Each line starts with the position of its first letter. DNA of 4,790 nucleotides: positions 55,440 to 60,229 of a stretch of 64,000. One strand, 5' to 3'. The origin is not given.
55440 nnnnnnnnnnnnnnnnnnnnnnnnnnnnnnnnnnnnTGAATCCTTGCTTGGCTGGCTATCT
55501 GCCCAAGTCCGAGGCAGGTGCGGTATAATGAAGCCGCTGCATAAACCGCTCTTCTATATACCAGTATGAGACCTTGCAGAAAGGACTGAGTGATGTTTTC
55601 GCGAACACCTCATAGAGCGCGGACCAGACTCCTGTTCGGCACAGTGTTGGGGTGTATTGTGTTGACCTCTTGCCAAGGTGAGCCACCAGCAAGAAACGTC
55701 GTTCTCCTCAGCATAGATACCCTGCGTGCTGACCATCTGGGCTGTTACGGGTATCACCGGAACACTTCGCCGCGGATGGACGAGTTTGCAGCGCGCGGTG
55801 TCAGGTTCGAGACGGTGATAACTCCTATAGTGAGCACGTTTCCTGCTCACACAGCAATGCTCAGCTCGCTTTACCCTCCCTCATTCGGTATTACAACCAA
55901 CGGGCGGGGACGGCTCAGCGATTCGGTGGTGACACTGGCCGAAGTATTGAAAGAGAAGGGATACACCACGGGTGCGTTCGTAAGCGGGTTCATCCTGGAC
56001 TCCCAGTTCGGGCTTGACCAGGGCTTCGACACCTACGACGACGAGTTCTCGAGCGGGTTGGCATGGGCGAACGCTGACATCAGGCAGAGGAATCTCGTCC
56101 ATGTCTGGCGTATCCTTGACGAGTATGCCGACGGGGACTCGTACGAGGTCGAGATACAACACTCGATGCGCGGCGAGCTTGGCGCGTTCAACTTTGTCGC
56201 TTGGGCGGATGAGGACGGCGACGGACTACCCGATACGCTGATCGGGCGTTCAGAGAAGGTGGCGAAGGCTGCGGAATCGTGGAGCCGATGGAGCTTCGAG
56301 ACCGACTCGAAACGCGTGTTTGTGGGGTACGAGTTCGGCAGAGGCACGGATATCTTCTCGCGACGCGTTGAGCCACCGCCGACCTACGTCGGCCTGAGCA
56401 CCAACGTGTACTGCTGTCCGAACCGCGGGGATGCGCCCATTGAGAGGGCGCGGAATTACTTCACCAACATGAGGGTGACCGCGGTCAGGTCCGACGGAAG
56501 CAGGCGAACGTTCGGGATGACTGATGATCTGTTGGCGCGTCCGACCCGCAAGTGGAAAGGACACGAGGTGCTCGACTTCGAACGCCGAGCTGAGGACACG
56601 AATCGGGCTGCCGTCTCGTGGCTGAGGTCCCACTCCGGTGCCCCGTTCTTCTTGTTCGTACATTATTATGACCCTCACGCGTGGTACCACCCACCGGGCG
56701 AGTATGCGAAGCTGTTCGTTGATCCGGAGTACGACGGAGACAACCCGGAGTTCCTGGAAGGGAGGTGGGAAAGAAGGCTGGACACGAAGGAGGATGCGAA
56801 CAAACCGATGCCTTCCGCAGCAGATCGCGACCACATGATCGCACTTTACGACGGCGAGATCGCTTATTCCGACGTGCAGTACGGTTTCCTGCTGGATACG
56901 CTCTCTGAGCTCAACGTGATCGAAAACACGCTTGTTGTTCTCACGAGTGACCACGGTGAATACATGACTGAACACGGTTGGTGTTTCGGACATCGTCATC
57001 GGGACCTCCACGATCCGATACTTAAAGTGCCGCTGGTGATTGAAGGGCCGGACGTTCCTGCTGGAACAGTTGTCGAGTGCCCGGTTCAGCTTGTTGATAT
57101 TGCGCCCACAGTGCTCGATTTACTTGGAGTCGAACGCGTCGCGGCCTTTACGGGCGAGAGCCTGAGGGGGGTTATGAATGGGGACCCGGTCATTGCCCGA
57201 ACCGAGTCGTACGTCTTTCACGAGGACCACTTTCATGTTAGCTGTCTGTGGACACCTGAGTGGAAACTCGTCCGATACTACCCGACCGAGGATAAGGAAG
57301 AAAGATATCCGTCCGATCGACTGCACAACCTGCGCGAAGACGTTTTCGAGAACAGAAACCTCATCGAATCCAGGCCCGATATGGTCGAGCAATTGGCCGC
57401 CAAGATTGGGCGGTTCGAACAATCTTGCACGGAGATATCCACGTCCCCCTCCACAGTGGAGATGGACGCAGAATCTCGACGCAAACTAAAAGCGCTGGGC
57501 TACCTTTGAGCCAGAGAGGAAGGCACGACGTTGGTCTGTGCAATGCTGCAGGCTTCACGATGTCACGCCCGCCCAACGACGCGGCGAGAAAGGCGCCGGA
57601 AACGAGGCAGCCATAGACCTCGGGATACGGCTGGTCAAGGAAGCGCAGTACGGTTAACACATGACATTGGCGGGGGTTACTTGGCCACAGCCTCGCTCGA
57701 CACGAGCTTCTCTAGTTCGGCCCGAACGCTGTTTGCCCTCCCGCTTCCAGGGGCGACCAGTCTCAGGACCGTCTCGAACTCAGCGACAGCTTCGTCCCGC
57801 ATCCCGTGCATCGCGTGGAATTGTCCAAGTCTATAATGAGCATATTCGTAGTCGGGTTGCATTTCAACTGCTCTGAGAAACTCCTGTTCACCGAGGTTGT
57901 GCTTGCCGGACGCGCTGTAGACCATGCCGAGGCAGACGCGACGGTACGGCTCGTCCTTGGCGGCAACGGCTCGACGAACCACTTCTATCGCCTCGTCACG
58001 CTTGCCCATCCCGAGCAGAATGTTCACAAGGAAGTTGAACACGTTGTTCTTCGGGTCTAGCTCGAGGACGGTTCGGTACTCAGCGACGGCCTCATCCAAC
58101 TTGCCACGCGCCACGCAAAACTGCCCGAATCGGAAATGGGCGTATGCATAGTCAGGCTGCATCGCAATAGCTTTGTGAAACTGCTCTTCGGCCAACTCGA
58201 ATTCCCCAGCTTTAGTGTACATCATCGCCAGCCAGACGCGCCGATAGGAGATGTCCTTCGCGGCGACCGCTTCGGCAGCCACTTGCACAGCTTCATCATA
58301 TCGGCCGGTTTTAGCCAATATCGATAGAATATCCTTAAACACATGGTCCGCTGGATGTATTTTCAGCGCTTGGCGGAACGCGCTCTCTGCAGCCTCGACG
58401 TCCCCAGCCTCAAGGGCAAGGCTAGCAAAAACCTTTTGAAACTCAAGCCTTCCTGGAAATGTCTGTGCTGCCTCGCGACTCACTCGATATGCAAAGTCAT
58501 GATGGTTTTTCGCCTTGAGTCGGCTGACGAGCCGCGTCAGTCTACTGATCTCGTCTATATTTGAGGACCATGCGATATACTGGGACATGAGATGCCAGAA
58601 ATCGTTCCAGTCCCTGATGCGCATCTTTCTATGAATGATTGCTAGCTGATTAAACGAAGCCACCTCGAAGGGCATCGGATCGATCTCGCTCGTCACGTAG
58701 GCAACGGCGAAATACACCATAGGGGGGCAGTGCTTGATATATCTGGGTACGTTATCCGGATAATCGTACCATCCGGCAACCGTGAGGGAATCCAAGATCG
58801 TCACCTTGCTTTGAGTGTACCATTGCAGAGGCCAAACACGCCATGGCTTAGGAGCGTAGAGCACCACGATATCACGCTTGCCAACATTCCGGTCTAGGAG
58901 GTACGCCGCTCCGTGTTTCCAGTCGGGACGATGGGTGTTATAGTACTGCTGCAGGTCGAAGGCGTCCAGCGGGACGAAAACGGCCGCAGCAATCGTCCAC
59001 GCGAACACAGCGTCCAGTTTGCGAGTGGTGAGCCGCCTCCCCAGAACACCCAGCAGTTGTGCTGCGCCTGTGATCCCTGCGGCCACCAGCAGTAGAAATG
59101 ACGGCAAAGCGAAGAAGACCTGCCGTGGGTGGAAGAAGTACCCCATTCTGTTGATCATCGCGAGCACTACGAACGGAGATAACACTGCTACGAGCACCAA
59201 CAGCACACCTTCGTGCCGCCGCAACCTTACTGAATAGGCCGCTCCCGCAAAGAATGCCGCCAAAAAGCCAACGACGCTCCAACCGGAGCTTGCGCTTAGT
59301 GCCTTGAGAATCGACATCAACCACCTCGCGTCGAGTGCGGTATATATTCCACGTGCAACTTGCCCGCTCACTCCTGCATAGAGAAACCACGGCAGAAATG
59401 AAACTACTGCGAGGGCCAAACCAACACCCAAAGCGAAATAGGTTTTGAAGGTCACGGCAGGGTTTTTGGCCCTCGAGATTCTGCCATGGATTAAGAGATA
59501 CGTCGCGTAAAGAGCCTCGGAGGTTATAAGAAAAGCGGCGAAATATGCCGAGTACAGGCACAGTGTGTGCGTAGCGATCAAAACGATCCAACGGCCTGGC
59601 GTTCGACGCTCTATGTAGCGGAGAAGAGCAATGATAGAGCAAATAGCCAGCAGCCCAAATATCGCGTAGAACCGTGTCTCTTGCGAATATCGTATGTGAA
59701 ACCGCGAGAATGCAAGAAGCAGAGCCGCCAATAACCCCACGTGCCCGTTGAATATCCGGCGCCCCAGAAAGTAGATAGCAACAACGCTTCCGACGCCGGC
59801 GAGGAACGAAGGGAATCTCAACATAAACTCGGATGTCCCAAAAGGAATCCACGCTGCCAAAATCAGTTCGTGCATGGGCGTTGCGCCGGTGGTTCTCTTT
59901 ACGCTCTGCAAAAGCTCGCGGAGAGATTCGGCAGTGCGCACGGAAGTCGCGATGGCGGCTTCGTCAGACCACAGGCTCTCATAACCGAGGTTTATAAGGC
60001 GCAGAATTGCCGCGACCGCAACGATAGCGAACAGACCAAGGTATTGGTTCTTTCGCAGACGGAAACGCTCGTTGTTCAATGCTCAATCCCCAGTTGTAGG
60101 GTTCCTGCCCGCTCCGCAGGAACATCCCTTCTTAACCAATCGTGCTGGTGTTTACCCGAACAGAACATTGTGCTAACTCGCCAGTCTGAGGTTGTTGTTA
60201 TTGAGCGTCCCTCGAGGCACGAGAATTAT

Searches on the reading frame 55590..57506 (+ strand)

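Call 61: search_protein_families(library=ncbifam, proteins=[window:55590-57506:+], max_evalue=0.001)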
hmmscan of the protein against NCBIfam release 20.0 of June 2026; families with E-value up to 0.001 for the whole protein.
window:55590-57506:+ (639 aa): 12 families
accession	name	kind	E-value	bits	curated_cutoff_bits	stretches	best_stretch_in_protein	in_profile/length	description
NF010322.0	PRK13759.1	equivalog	4e-41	141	481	2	287-603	140-458/486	arylsulfatase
NF052527.1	Mn_arylsulf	exception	7.2e-29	101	850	2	341-605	187-447/479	manganese-dependent arylsulfatase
TIGR03417.1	chol_sulfatase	equivalog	7.4e-28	97.7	433.45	2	342-603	174-430/500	choline-sulfatase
NF045661.1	HdlasePehA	equivalog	7.7e-26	90.8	900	2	414-534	278-397/506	phosphoric/sulfuric ester hydrolase PehA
NF047438.1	polymyxin_MCR12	exception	5.1e-09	35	1200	0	409-464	412-467/548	MCR-12 family phosphoethanolamine--lipid A transferase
NF008593.0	PRK11560.1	equivalog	2.2e-07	29.5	493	0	37-65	250-278/563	kdo(2)-lipid A phosphoethanolamine 7''-transferase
NF038075.1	fam_STM4013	hypoth_equivalog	3.2e-06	26.8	250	0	35-97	8-68/261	STM4013/SEN3800 family hydrolase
NF028537.1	P_eth_NH2_trans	domain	7.5e-06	24.7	500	0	411-463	404-456/527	phosphoethanolamine--lipid A transferase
NF007160.0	PRK09598.1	equivalog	8.4e-06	24.4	561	0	409-465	395-449/523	phosphoethanolamine--lipid A transferase EptA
NF038282.1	LapC_YejM_PbgA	exception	9.6e-06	24.2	825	1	417-510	411-498/584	LPS biosynthesis-modulating metalloenzyme YejM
NF007933.0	PRK10649.1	subfamily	2.7e-05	22.9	404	0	29-88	232-293/577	phosphoethanolamine transferase CptA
NF033463.1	polymyxin_MCR5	exception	0.00057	18.6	1250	0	411-482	416-487/547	MCR-5 family phosphoethanolamine--lipid A transferase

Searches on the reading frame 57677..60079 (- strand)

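Call 61: search_protein_families(library=ncbifam, proteins=[window:57677-60079:-], max_evalue=0.001)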
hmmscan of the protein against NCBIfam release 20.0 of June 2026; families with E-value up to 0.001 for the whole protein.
window:57677-60079:- (800 aa): 25 families
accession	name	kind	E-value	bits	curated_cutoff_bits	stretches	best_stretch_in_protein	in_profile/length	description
TIGR02917.1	PEP_TPR_lipo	equivalog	3e-23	81.7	312.2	2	555-774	305-528/899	XrtA/PEP-CTERM system TPR-repeat protein PrsT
NF040959.1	MamA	equivalog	3.8e-17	62.4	200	2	557-675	83-203/204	magnetosome protein MamA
TIGR02521.1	type_IV_pilW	equivalog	3.5e-16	59.5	154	1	599-776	19-200/234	type IV pilus biogenesis/stability protein PilW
NF033920.0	C39_PA2778_fam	equivalog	6.3e-12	45.4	150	2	510-607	155-253/255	PA2778 family cysteine peptidase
NF033758.1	gliding_GltE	equivalog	8.6e-12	44.7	225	1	513-708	156-355/411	adventurous gliding motility TPR repeat lipoprotein GltE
NF033762.1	social_mot_Tgl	equivalog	9.6e-12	44.8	225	1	617-704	37-126/252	social motility TPR repeat lipoprotein Tgl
TIGR02552.1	LcrH_SycD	equivalog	1.6e-09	37.6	104.8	1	618-710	25-118/136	SycD/LcrH family type III secretion system chaperone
NF008391.2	PRK11189.1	equivalog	5.4e-09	35.9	250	1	618-713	72-169/297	lipoprotein NlpI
TIGR00990.1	3a0801s09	subfamily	4.6e-08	32.1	757.25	1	591-769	378-566/615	mitochondrial import receptor subunit TOM70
NF008520.0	PRK11447.1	equivalog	1.2e-07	29.9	858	1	555-679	279-419/1157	cellulose synthase complex outer membrane protein BcsC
TIGR02795.1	tol_pal_ybgF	equivalog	1.9e-07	31.7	90.1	0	621-679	12-73/119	tol-pal system protein YbgF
NF008756.0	PRK11788.1-4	equivalog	3.8e-07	29.5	474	1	559-760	121-330/389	lipopolysaccharide assembly protein LapB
NF008017.0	PRK10747.1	equivalog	3.8e-07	29.3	608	0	512-604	296-387/398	protoheme IX biogenesis protein HemY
NF008757.0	PRK11788.1-5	equivalog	1.8e-06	27.4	363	1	556-745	118-316/388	lipopolysaccharide assembly protein LapB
NF052415.1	T3SS_chap_SctY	equivalog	3.5e-06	27.5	70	0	603-673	33-105/106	type III secretion apparatus assembly chaperone SctY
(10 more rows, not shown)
